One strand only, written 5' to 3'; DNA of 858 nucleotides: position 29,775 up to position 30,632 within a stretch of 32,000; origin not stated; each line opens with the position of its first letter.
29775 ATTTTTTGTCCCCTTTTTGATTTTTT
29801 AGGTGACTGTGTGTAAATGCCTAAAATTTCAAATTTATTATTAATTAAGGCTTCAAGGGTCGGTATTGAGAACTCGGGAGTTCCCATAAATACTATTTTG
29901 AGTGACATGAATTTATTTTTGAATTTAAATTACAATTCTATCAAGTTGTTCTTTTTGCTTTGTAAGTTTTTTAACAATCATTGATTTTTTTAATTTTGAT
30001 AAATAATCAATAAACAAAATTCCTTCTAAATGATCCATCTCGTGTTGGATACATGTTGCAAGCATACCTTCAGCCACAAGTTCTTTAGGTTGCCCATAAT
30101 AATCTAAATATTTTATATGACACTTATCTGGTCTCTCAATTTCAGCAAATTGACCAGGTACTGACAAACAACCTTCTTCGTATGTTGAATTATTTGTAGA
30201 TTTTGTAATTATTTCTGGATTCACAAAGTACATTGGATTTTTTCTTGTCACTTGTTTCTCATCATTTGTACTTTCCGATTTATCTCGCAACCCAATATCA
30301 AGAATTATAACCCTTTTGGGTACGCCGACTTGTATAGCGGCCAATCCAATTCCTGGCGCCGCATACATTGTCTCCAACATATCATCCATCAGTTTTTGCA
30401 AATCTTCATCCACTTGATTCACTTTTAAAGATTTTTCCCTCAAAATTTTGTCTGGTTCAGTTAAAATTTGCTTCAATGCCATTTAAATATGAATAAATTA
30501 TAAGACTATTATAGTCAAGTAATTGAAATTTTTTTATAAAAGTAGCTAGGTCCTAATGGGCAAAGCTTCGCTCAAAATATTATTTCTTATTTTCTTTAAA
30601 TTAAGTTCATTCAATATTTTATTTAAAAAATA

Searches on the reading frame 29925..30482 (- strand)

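Call 99: search_protein_families(library=pfam, proteins=[window:29925-30482:-], max_evalue=0.001)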
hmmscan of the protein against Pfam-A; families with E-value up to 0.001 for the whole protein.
window:29925-30482:- (185 aa): 1 family
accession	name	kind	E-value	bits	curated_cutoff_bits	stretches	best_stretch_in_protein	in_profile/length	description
PF01327.26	Pep_deformylase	-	5.8e-55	185.6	22.8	1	4-166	2-155/156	Polypeptide deformylase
